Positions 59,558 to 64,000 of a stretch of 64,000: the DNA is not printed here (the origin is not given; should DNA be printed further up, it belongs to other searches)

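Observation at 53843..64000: Tightly packed six-gene operon of ORFan proteins led by two giant proteins; best candidate for an undescribed system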

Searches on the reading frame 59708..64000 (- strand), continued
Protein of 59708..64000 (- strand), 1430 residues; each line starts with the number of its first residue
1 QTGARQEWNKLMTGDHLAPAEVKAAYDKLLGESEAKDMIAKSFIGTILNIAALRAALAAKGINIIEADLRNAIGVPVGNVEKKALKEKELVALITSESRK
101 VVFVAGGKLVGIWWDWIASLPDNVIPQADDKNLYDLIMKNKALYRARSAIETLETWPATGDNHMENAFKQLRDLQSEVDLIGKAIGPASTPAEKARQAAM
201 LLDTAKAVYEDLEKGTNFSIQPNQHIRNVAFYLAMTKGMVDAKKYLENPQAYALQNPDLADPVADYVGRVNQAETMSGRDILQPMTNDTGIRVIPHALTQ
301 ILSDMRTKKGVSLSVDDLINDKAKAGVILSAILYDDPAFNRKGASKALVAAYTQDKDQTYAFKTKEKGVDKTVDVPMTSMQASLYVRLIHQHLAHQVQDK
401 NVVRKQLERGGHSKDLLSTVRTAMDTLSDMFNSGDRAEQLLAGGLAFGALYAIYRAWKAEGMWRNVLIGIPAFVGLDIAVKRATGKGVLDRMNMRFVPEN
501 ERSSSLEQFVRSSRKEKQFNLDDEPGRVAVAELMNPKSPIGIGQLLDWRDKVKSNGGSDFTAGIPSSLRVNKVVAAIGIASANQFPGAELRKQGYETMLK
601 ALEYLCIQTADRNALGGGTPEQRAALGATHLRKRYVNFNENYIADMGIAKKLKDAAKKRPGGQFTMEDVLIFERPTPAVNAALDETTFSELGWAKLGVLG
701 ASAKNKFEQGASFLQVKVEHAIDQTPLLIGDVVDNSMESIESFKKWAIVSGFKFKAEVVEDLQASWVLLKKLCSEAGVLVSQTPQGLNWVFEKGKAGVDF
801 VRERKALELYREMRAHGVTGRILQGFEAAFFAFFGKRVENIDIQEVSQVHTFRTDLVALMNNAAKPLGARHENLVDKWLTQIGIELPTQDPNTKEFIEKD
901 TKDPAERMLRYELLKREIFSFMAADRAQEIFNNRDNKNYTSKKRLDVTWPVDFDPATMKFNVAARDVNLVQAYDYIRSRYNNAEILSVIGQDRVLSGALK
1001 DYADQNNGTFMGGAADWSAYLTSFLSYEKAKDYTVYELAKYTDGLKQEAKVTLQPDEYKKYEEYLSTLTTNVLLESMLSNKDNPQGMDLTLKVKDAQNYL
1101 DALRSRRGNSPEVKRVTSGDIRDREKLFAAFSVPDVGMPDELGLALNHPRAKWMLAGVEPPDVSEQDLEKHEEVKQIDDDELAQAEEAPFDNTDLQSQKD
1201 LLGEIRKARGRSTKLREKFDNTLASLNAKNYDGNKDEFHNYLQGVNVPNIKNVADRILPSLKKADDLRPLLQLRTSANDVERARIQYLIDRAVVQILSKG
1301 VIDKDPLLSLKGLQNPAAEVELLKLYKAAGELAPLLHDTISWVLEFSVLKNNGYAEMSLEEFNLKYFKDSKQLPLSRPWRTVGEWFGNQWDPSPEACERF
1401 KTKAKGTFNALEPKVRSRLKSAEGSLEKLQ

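Call 72: search_protein_families(library=pfam, proteins=[L005:9146-12580:+, L006:10553-12898:+, L011:15915-18146:+, L012:16270-19116:+, L012:19125-20048:+, L011:18153-18983:+, L012:20061-20423:+, L012:20500-20856:+, L005:14254-16125:+, L012:20856-22301:+], max_evalue=0.05)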
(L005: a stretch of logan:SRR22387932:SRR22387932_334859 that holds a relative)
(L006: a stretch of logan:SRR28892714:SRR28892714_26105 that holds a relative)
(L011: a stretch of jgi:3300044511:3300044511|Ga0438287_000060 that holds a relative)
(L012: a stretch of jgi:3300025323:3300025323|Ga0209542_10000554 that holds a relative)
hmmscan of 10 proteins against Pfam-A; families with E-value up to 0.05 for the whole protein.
L005:9146-12580:+ (1145 aa): 0 families

L006:10553-12898:+ (782 aa): 0 families

L011:15915-18146:+ (744 aa): 0 families

L012:16270-19116:+ (949 aa): 0 families

L012:19125-20048:+ (308 aa): 0 families

L011:18153-18983:+ (277 aa): 0 families

L012:20061-20423:+ (121 aa): 0 families

L012:20500-20856:+ (119 aa): 0 families

L005:14254-16125:+ (624 aa): 0 families

L012:20856-22301:+ (482 aa): 0 families

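Call 73: search_protein_families(library=pfam, proteins=[P0069, P0053, P0043, P0023], max_evalue=0.05)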
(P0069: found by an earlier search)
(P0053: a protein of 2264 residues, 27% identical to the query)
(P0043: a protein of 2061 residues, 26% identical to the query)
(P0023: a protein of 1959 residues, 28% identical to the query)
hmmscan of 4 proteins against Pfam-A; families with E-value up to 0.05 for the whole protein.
P0069 (2077 aa): 1 family
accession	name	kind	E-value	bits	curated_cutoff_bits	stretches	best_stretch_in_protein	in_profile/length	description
PF16113.10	ECH_2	-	0.039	13.9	27.2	0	541-671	160-284/335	Enoyl-CoA hydratase/isomerase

P0053 (2264 aa): 1 family
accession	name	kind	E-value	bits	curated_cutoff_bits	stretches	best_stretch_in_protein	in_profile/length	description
PF18293.6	Caprin-1_dimer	-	0.027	15.4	27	0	2068-2129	30-88/116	Caprin-1 dimerization domain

P0043 (2061 aa): 0 families

P0023 (1959 aa): 0 families

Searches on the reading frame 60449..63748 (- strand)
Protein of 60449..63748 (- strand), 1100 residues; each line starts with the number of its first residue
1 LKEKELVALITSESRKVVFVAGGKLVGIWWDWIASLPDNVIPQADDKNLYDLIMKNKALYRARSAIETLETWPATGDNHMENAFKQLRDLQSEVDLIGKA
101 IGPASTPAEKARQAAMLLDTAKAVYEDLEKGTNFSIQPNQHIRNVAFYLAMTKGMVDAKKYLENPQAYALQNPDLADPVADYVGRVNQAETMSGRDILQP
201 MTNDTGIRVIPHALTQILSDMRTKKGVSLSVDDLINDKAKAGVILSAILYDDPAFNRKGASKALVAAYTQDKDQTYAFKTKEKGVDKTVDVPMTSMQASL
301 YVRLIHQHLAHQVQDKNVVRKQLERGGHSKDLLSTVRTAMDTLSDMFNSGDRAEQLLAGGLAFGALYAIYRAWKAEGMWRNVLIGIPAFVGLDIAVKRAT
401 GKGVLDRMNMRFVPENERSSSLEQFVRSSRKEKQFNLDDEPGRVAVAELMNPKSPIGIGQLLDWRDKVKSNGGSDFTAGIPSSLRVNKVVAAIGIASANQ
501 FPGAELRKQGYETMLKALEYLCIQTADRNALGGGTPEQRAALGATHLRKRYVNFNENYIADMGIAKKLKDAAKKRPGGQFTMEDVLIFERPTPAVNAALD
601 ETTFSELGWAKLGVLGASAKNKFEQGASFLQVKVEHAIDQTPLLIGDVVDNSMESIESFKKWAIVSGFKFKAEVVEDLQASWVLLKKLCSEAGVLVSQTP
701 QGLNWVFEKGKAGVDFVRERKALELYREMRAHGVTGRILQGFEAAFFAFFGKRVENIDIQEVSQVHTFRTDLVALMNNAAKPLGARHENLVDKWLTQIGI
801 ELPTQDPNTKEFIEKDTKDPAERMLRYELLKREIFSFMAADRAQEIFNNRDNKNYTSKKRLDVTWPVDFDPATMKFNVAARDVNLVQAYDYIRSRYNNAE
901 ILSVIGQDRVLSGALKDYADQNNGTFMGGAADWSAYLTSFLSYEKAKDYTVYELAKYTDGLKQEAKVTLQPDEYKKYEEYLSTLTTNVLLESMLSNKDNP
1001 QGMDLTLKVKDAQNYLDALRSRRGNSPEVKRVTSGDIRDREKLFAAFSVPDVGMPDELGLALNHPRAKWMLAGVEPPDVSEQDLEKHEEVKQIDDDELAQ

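Call 47: search_solved_structures(query=A2, max_evalue=10)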
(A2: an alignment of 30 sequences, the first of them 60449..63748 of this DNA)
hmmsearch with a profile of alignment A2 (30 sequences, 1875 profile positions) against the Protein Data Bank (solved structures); distinct sequences matched with E-value up to 10: 8.
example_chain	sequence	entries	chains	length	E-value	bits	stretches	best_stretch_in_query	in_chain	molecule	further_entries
8ek4_A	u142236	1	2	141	0.0012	19.6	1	96-227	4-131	Ice-binding protein TIP-99a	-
6egc_A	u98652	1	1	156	0.49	10.9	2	600-666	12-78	SC_2L4HC2_23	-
2pih_A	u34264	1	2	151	0.55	10.7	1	101-195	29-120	Protein ymcA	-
5j0k_A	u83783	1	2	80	0.7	10.4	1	600-665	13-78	designed protein 2L4HC2_23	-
5cwb_A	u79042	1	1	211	1.3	9.4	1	100-271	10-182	Designed helical repeat protein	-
6y07_A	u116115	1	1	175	3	8.3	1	83-222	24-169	sohair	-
6xh5_A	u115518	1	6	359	6.6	7.1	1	100-256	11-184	helical fusion design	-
9vkd_A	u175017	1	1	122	8.6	6.8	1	86-194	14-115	De novo designed zinc hydrolase 2-8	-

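Call 52: find_related_loci(query=A4, collection=metagenome_contigs, flank=10000)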
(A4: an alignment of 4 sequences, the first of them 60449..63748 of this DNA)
Query A4 (1100 aa) in metagenome_contigs; peptide patterns used: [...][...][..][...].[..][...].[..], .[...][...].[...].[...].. (x = any residue, [..] = any of these).
217 stretches matched a pattern, but none encodes a relative of the query by tblastn (E <= 1e-3).

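Call 67: predict_structure(alignment_id=A2)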
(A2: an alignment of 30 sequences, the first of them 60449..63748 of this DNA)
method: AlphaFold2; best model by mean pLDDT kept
length: 1100 residues; sequences in the alignment: 30
mean_pLDDT: 70.6   pTM: 0.44
mean pLDDT of the five models: 70.6, 69.4, 65.3, 64.5, 61.3
residues with pLDDT >= 90: 108; 70-90: 531; 50-70: 285; < 50: 176
segments of 3 or more residues with pLDDT < 50: 1-30, 70-87, 91-100, 328-334, 378-380, 595-599, 604-611, 613-656, 698-702, 710-714, 731-737, 1080-1100
pLDDT, mean of each block of 10 residues (from residue 1): 34 33 40 53 74 73 59 45 49 44 59 70 78 72 82 83 80 75 70 68 82 62 66 83 83 78 89 86 77 87 85 82 63 52 61 51 54 48 55 60 59 66 80 77 86 86 89 83 84 70 80 90 83 80 88 80 75 78 83 53 49 39 46 46 34 47 69 57 58 56 50 48 59 50 63 65 87 87 83 92 81 82 93 93 88 79 88 88 91 90 78 68 58 63 73 82 90 92 93 74 71 82 85 85 89 88 80 65 41 41
secondary structure, 60 per line:
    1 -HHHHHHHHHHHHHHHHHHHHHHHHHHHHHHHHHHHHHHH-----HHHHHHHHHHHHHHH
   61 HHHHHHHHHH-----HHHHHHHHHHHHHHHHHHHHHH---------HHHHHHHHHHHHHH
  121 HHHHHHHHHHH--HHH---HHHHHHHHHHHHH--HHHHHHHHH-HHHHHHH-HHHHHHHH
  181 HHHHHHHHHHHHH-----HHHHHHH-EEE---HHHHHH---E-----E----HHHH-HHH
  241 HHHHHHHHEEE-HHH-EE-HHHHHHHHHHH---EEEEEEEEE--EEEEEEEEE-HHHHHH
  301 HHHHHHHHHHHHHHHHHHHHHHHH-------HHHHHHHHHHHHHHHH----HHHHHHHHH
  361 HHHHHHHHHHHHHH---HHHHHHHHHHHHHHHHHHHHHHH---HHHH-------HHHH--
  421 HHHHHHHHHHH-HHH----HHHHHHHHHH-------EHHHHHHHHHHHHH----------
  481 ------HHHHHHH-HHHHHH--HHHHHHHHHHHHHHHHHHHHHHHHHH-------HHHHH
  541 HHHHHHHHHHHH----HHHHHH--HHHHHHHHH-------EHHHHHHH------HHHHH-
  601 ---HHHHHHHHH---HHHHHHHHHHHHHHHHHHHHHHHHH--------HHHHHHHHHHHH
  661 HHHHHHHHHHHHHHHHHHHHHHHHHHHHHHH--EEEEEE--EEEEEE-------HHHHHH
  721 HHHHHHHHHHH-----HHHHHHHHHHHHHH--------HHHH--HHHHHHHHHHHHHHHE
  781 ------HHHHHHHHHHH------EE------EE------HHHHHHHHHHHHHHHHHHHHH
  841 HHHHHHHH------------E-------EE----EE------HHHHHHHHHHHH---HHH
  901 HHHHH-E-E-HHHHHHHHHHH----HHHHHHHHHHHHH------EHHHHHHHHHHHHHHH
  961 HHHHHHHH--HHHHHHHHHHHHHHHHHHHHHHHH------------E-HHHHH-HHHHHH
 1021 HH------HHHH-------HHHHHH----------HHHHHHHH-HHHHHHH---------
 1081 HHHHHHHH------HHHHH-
elements in order (helices of 4 or more, strands of 3 or more residues): H2-40 H46-70 H76-97 H107-131 H140-152 H155-163 H165-171 H173-193 H199-205 E207-209 H213-218 H233-236 H238-248 E249-251 H260-270 E274-282 E285-293 H295-324 H332-347 H352-374 H378-400 H404-407 H415-418 H421-431 H440-449 H458-470 H487-493 H495-500 H503-528 H536-552 H557-562 H565-573 H582-588 H595-599 H604-612 H616-640 H649-691 E694-699 E702-707 H715-731 H737-750 H759-762 H765-779 H787-797 H820-848 H883-894 H898-905 H911-921 H926-938 H946-968 H971-994 H1009-1013 H1015-1022 H1029-1032 H1040-1045 H1056-1063 H1065-1071 H1081-1088 H1095-1099

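Call 70: fold_search(model_id=the predicted structure, library=pdb)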
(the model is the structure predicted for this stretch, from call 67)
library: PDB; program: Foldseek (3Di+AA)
matches with E <= 10: 157; with E <= 0.001: 0
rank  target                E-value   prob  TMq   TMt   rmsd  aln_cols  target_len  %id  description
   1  8ctc_A                1.5e-01  0.08  0.05  0.09  26.4       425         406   14  Human excitatory amino acid transporter 3 (EAAT3) with bound glutamate in an intermediate outward facing state (released 2023-05-10)
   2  9d69                  3.9e-01  0.06  0.06  0.09  26.0       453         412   11  Human excitatory amino acid transporter 3 (EAAT3) with bound L-Cysteine in an intermediate outward facing state (slight  (released 2025-01-22)
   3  6gs1_A                8.0e-01  0.06  0.06  0.12  35.6       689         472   10  Crystal structure of peptide transporter DtpA-nanobody in MES buffer (released 2019-01-30)
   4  6gs4_A                9.5e-01  0.08  0.08  0.15  35.8       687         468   10  Crystal structure of peptide transporter DtpA-nanobody in complex with valganciclovir (released 2019-01-30)
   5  4kf7                  1.0e+00  0.02  0.07  0.07  32.6      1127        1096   11  Nup188(aa1-1160) from Myceliophthora thermophila (released 2013-06-19)
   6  6gs7_A                1.1e+00  0.06  0.07  0.13  36.2       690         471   10  Crystal structure of peptide transporter DtpA-nanobody in glycine buffer (released 2019-01-30)
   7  3m62_A                1.2e+00  0.03  0.07  0.07  33.3       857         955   12  Crystal structure of Ufd2 in complex with the ubiquitin-like (UBL) domain of Rad23 (released 2010-04-28)
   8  2wj8_R                1.2e+00  0.05  0.06  0.11  26.6       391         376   11  Respiratory Syncitial Virus RiboNucleoProtein (released 2009-12-08)
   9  8xu2_E                1.3e+00  0.07  0.07  0.13  22.3       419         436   11  DaCS-citrate complex (released 2025-01-22)
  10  2wj8_O                1.4e+00  0.05  0.06  0.11  26.7       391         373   11  Respiratory Syncitial Virus RiboNucleoProtein (released 2009-12-08)
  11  2wj8_A                1.4e+00  0.05  0.06  0.11  26.7       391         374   11  Respiratory Syncitial Virus RiboNucleoProtein (released 2009-12-08)
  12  2wj8_B                1.4e+00  0.05  0.06  0.11  26.7       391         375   11  Respiratory Syncitial Virus RiboNucleoProtein (released 2009-12-08)
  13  2wj8_C                1.4e+00  0.05  0.06  0.11  26.7       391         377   11  Respiratory Syncitial Virus RiboNucleoProtein (released 2009-12-08)
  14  2wj8_N                1.4e+00  0.05  0.06  0.11  26.7       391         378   11  Respiratory Syncitial Virus RiboNucleoProtein (released 2009-12-08)
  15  8xxc_A                1.4e+00  0.04  0.06  0.10  24.1       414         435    9  DaCS-intermediate complex (released 2025-01-22)
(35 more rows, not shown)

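Call 81: fold_search(model_id=the predicted structure, library=viral)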
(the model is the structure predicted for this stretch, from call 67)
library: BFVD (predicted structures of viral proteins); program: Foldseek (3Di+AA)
matches with E <= 10: 227; with E <= 0.001: 0
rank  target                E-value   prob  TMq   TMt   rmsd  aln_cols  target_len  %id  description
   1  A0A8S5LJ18            5.8e-03  0.20  0.08  0.07  48.4      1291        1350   12  Minor tail protein [Siphoviridae sp. ct3o911]
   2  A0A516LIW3            2.1e-02  0.13  0.06  0.07  44.5      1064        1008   11  (no name in the UniProt tables at hand)
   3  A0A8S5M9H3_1          1.3e-01  0.08  0.09  0.09  38.1      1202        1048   12  Uncharacterized protein [Siphoviridae sp. ctv4j104]
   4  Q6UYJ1                1.5e-01  0.06  0.05  0.06  51.2       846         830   14  Tape measure protein [Burkholderia phage BcepNazgul]
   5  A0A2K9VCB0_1          1.6e-01  0.06  0.06  0.06  39.3       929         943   12  Tail length tape-measure protein [Lactobacillus phage Nyseid]
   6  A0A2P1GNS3            2.0e-01  0.09  0.05  0.08  22.8       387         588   15  NP [Wuhan spiny eel influenza virus]
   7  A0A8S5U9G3            2.0e-01  0.06  0.07  0.06  40.0      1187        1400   12  Minor tail protein [Siphoviridae sp. ctKNZ79]
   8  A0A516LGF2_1          2.0e-01  0.09  0.07  0.06  36.7       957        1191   10  (no name in the UniProt tables at hand)
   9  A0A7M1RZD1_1          2.0e-01  0.06  0.07  0.06  59.5      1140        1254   12  Uncharacterized protein [uncultured phage cr127_1]
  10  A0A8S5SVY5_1          2.2e-01  0.09  0.07  0.08  31.3       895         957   11  Tail tape measure protein [Siphoviridae sp. ctHOG1]
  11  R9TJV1                2.6e-01  0.07  0.06  0.08  44.5       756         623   13  Uncharacterized protein [Vibrio phage nt-1]
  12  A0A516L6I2            2.9e-01  0.06  0.06  0.08  40.1       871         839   11  (no name in the UniProt tables at hand)
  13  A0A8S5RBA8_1          3.0e-01  0.08  0.08  0.09  36.8      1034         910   11  Chromosome segregation ATPase [virus sp. ctmTa7]
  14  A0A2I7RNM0            3.0e-01  0.05  0.07  0.08  53.5      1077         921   12  Coil containing protein [Vibrio phage 1.204.O._10N.222.46.F12]
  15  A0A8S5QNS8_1          3.0e-01  0.05  0.07  0.07  43.1      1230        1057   12  Tail tape measure [Siphoviridae sp. ctgBD49]
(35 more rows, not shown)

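Call 112: find_related_loci(query=A4, collection=viral_contigs, flank=5000)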
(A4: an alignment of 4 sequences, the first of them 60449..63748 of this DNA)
Query A4 (1100 aa) in viral_contigs; peptide patterns used: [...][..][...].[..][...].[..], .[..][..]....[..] (x = any residue, [..] = any of these).
113 stretches matched a pattern, but none encodes a relative of the query by tblastn (E <= 1e-3).
